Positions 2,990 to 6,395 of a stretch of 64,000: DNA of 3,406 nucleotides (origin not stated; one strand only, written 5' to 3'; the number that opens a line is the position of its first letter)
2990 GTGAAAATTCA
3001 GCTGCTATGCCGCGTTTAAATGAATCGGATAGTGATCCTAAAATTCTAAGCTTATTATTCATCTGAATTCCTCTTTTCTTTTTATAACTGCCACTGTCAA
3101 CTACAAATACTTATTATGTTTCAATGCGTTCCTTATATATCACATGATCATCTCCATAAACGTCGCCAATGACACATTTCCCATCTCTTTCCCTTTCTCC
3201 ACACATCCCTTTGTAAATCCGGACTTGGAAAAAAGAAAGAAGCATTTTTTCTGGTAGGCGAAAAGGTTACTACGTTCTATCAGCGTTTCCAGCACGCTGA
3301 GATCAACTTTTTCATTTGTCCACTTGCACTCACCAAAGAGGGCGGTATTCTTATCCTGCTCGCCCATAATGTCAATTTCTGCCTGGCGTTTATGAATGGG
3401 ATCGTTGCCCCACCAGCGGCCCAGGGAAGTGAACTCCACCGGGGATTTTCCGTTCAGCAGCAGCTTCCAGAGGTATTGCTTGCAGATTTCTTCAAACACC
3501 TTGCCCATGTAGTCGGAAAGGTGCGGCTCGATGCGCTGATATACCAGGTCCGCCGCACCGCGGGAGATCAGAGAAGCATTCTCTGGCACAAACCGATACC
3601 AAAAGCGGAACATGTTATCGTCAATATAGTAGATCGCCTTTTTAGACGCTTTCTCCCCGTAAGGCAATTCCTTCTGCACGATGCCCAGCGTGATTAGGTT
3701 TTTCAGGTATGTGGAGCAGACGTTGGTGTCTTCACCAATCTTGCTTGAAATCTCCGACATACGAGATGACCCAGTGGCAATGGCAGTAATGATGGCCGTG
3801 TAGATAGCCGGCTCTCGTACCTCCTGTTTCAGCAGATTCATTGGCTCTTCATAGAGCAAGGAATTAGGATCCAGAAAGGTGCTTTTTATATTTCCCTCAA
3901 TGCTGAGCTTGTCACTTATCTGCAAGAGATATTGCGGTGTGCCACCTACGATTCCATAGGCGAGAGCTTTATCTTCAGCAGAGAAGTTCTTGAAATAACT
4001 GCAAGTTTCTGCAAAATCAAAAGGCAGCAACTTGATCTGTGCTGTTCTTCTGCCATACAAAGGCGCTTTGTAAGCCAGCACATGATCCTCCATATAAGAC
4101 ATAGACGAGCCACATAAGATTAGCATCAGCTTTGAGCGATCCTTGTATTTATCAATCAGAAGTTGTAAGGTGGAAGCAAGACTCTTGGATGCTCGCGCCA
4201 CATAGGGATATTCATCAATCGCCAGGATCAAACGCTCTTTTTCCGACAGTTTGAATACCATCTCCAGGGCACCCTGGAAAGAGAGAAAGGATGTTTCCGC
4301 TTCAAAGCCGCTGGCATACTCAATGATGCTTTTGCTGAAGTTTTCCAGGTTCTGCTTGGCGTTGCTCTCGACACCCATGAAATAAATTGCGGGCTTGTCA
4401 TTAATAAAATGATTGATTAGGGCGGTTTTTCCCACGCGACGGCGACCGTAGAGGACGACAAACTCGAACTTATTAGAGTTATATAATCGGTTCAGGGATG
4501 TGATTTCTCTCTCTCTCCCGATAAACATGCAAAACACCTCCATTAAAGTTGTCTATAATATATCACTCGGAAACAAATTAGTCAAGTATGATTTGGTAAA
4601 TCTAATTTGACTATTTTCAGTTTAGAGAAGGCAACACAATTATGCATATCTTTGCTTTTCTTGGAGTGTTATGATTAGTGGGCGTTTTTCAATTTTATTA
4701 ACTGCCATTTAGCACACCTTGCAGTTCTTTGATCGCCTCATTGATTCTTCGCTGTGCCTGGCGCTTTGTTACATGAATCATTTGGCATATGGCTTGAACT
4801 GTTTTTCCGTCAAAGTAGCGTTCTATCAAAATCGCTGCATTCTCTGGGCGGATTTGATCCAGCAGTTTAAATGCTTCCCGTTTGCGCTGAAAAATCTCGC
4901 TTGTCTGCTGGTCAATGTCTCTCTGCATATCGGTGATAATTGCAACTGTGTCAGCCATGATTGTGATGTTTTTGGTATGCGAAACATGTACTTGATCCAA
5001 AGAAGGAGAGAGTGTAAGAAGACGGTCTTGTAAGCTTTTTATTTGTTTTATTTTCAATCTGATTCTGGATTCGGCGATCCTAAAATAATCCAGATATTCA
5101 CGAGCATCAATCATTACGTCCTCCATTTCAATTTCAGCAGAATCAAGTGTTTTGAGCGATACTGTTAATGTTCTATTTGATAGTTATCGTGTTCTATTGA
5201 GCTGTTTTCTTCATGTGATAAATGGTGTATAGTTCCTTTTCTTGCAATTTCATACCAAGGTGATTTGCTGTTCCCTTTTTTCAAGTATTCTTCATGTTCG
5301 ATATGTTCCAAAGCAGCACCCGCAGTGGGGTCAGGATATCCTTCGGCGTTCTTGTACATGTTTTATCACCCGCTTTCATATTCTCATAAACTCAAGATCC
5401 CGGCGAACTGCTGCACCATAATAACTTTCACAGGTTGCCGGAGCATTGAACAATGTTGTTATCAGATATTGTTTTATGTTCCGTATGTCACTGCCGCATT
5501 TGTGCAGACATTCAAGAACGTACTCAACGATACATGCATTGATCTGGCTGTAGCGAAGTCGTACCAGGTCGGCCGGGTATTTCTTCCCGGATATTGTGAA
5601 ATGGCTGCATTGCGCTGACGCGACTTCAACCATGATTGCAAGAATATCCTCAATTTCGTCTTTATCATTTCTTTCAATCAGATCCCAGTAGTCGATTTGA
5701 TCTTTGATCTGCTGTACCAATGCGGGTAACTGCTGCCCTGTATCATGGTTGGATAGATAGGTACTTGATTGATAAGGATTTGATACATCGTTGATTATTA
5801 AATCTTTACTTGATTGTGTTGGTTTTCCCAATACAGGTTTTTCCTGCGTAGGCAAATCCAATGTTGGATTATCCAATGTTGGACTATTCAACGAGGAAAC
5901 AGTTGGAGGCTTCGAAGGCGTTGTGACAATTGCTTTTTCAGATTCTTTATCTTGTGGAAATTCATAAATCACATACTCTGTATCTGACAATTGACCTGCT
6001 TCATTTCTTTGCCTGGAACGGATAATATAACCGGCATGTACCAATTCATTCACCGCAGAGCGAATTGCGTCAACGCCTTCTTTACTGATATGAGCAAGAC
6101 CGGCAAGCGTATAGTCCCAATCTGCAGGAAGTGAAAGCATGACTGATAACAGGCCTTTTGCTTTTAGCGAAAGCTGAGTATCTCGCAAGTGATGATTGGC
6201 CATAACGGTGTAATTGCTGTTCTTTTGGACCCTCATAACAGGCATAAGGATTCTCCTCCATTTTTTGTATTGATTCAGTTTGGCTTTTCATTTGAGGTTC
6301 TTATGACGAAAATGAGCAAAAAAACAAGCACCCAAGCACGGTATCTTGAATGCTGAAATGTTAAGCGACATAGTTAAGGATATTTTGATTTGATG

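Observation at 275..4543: Three-gene NTPase/nuclease cassette in an AT-rich island: candidate anti-phage defence operon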

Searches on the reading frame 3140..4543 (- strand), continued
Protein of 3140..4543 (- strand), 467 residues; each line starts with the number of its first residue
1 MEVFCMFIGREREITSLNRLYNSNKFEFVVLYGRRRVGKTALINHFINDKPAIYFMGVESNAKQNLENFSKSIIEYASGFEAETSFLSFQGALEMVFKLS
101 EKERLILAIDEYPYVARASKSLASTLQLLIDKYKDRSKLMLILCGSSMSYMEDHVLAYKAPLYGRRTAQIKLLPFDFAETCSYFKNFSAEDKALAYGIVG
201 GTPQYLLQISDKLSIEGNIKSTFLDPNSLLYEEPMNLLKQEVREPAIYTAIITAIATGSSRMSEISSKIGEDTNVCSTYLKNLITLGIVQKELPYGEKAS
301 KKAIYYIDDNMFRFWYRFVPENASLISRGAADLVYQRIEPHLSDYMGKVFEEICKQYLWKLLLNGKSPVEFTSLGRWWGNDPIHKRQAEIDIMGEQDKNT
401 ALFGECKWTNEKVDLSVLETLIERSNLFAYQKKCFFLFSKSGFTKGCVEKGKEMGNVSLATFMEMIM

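Call 48: search_solved_structures(query=window:3140-4528:-, max_evalue=0.01)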
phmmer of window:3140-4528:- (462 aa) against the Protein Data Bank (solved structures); distinct sequences matched with E-value up to 0.01: 2.
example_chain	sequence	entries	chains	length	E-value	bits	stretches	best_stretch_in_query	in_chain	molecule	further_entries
2qen_A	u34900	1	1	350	1.4e-08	37.4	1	18-181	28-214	WALKER-TYPE ATPASE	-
7ufi_1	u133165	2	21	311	0.0071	18.5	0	25-216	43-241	VchTnsC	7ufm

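Call 75: find_encoding_contigs(protein=P0123, flank=7000, max_places=5)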
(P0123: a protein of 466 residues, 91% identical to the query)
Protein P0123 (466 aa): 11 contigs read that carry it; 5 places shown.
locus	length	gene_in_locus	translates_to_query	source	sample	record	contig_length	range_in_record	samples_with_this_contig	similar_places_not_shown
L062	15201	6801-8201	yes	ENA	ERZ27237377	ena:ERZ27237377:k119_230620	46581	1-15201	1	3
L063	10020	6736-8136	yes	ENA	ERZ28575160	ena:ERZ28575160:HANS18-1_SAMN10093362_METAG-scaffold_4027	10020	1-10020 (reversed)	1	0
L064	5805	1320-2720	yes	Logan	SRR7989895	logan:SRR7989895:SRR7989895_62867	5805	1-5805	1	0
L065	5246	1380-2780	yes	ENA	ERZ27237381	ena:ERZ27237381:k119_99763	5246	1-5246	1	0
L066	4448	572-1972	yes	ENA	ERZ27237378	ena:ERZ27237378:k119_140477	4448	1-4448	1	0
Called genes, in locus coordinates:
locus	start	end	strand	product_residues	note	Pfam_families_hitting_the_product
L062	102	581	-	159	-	PF04542:Sigma70_r2, PF08281:Sigma70_r4_2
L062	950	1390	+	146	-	PF14198:TnpV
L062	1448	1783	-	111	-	-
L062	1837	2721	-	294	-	PF09992:NAGPA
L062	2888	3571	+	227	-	PF00072:Response_reg, PF00486:Trans_reg_C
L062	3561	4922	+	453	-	PF00672:HAMP, PF00512:HisKA, PF02518:HATPase_c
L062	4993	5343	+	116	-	PF05598:DUF772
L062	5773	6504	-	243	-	PF20217:DUF6577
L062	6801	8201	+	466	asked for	PF01637:ATPase_2, PF13191:AAA_16 (weak), PF13173:AAA_14, PF03008:DUF234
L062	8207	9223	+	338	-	-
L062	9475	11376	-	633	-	PF01935:DUF87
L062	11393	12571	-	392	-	PF13289:SIR2_2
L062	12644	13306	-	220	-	PF10544:T5orf172, PF13455:MUG113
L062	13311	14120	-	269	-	-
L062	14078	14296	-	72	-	PF10544:T5orf172 (weak)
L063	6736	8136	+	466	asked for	PF01637:ATPase_2, PF13191:AAA_16 (weak), PF13173:AAA_14, PF03008:DUF234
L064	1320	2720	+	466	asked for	PF01637:ATPase_2, PF13191:AAA_16 (weak), PF13173:AAA_14, PF03008:DUF234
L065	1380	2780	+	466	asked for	PF01637:ATPase_2, PF13191:AAA_16 (weak), PF13173:AAA_14, PF03008:DUF234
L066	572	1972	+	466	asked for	PF01637:ATPase_2, PF13191:AAA_16 (weak), PF13173:AAA_14, PF03008:DUF234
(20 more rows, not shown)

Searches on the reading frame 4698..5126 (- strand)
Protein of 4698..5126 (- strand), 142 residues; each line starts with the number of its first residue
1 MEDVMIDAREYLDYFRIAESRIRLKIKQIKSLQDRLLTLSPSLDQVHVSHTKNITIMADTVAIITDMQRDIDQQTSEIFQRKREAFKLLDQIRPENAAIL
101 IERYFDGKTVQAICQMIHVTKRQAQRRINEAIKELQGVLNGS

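Call 3: search_protein_families(library=pfam, proteins=[window:4698-5126:-], max_evalue=0.01)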
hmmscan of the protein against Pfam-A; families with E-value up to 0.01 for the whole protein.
window:4698-5126:- (142 aa): 4 families
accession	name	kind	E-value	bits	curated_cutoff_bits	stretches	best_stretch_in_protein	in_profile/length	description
PF07374.17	DUF1492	-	3e-06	27.8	21.5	1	40-135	4-99/100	Protein of unknown function (DUF1492)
PF08281.18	Sigma70_r4_2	-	3.2e-05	23.9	25.7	1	87-135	6-54/54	Sigma-70, region 4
PF04545.22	Sigma70_r4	-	0.00097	19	24.1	1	88-136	1-49/50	Sigma-70, region 4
PF06530.18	Phage_antitermQ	-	0.0059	17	26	0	88-139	59-110/118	Phage antitermination protein Q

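Call 4: search_protein_families(library=padloc, proteins=[window:4698-5126:-], max_evalue=0.01)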
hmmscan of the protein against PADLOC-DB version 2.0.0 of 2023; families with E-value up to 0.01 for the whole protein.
window:4698-5126:- (142 aa): 2 families
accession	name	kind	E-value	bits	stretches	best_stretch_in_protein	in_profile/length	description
PDLC00550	JetC2|JetC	-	0.0028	13.4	1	19-140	907-1028/1355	DUF3584 domain; MukB-like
PDLC02170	Avs5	-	0.0056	12.8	1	37-121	282-365/771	-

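Call 6: search_protein_families(library=ncbifam, proteins=[window:4698-5126:-], max_evalue=0.01)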
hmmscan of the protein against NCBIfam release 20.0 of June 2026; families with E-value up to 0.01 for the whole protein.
window:4698-5126:- (142 aa): 9 families
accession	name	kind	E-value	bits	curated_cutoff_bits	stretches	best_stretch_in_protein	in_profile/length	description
TIGR02937.1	sigma70-ECF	superfamily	1.6e-07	31.1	42.9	1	32-137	85-163/165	sigma-70 family RNA polymerase sigma factor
TIGR02999.1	Sig-70_X6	subfamily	0.00095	19.1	126.15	1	65-131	108-174/183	ECF-type sigma factor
TIGR02954.1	Sig70_famx3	hypoth_equivalog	0.0018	18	188.5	1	64-140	92-168/170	RNA polymerase sigma-70 factor, TIGR02954 family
NF005248.0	PRK06759.1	equivalog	0.0018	18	133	1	77-140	95-155/156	RNA polymerase factor sigma-70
NF007216.0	PRK09638.1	equivalog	0.002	17.9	194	1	66-136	101-171/180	RNA polymerase sigma factor SigY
NF007227.0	PRK09645.1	subfamily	0.0022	17.9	202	1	85-140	116-171/177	sigma-70 family RNA polymerase sigma factor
TIGR01636.1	phage_rinA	subfamily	0.0026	17.9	31.9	1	70-135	61-128/134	phage transcriptional regulator, RinA family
TIGR02980.1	SigBFG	subfamily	0.0033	17.1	234.35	1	58-137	146-224/227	SigB/SigF/SigG family RNA polymerase sigma factor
NF006071.0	PRK08215.1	equivalog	0.0038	16.8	372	1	82-137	203-255/258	RNA polymerase sporulation sigma factor SigG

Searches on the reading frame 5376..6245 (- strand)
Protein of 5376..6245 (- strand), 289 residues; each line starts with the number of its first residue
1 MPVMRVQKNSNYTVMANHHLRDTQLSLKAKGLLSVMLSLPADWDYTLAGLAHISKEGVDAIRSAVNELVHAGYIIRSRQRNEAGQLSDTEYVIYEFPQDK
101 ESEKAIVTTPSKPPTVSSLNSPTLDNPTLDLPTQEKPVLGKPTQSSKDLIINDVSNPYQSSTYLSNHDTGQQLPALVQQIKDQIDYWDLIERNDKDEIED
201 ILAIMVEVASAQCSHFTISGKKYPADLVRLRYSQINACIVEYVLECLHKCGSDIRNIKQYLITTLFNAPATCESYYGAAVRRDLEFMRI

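Call 3: search_protein_families(library=pfam, proteins=[window:5376-6245:-], max_evalue=0.01)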
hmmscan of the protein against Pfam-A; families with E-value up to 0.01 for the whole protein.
window:5376-6245:- (289 aa): 2 families
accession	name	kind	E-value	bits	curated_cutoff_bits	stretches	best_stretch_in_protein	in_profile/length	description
PF19481.4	DUF6017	-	1e-23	84.7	27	1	179-284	38-145/148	Family of unknown function (DUF6017)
PF13730.12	HTH_36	-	7e-08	32.6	25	1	23-74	1-55/55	Helix-turn-helix domain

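Call 4: search_protein_families(library=padloc, proteins=[window:5376-6245:-], max_evalue=0.01)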
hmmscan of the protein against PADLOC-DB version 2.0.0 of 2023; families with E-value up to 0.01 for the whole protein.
window:5376-6245:- (289 aa): 0 families

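Call 6: search_protein_families(library=ncbifam, proteins=[window:5376-6245:-], max_evalue=0.01)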
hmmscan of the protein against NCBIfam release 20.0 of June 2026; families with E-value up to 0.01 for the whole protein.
window:5376-6245:- (289 aa): 0 families
